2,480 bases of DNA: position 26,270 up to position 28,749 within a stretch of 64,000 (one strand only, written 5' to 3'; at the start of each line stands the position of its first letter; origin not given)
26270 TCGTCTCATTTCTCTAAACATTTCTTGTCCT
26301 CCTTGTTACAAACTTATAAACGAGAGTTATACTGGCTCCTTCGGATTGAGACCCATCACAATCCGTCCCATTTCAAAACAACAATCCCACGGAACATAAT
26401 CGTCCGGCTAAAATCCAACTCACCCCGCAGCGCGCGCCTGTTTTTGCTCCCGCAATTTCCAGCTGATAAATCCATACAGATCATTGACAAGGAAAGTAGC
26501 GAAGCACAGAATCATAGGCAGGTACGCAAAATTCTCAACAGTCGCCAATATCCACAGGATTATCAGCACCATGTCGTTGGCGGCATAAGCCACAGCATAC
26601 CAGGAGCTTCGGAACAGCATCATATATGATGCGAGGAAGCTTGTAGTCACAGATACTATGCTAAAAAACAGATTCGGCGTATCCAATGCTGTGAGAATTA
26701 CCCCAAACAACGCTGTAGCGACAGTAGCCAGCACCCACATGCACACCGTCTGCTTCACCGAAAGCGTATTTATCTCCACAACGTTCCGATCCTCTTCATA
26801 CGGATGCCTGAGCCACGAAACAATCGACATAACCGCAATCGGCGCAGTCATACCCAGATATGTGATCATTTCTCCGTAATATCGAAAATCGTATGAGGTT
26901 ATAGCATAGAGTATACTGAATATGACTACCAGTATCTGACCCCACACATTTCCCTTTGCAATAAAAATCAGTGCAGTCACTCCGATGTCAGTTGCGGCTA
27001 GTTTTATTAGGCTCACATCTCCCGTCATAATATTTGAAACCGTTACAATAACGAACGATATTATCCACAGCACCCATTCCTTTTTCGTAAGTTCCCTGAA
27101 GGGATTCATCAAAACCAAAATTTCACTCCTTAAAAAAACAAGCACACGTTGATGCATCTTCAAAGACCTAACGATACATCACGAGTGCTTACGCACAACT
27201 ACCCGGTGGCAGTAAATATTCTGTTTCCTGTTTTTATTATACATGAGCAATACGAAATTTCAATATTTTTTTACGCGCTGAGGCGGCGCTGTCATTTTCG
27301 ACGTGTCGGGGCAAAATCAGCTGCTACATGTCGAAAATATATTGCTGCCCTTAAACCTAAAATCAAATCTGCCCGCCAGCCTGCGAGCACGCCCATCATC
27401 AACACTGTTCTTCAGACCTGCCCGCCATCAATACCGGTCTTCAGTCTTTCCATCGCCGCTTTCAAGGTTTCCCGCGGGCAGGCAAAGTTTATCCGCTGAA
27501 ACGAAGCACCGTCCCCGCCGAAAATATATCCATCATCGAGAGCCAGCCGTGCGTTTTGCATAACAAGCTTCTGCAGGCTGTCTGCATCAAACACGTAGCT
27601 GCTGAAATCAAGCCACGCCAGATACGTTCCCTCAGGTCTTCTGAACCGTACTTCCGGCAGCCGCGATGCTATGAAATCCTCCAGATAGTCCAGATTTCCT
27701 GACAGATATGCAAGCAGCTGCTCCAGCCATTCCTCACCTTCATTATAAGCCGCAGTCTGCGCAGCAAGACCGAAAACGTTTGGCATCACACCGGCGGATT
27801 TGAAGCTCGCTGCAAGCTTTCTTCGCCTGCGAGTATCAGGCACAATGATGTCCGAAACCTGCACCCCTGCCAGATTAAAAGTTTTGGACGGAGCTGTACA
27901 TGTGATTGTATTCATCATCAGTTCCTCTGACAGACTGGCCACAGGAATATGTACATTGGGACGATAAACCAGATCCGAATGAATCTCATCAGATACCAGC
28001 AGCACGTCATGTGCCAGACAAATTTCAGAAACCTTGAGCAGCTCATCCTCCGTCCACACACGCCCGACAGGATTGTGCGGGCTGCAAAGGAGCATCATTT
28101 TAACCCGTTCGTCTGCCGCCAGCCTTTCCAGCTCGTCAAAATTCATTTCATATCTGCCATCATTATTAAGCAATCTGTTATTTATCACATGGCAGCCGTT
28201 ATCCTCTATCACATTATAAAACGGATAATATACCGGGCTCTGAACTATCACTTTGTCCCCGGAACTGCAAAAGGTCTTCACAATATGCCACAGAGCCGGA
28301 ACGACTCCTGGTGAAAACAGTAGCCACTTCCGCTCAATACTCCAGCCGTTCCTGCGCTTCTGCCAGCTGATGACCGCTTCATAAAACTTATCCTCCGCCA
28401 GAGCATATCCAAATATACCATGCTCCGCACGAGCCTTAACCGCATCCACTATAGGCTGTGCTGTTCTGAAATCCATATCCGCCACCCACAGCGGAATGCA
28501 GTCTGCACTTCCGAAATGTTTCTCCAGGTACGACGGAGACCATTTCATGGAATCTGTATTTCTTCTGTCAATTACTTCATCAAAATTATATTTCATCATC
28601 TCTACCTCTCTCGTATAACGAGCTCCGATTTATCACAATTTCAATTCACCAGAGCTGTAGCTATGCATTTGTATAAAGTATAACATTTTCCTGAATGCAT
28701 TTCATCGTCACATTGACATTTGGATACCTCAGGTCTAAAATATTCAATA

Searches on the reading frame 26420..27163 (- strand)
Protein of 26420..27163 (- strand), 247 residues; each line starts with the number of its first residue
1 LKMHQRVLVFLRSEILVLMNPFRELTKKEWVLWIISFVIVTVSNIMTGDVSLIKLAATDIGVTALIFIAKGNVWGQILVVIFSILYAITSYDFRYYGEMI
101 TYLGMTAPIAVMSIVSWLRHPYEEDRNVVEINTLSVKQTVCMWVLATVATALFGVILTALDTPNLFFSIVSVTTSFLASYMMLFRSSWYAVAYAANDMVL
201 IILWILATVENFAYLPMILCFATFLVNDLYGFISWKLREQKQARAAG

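Call 46: search_protein_families(library=pfam, proteins=[window:26420-27163:-], max_evalue=0.00001)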
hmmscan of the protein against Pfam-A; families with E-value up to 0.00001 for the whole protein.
window:26420-27163:- (247 aa): 1 family
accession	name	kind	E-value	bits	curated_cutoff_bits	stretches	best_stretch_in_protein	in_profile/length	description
PF04973.17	NMN_transporter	-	1e-29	104.2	27.3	1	51-236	1-174/175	Nicotinamide mononucleotide transporter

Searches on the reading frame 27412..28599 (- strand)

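Call 46: search_protein_families(library=pfam, proteins=[window:27412-28599:-], max_evalue=0.00001)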
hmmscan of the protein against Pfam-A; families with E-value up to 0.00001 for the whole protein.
window:27412-28599:- (395 aa): 1 family
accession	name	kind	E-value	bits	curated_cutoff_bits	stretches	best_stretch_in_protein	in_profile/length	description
PF00155.27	Aminotran_1_2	-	4.6e-39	135.1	19.7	1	33-386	2-361/361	Aminotransferase class I and II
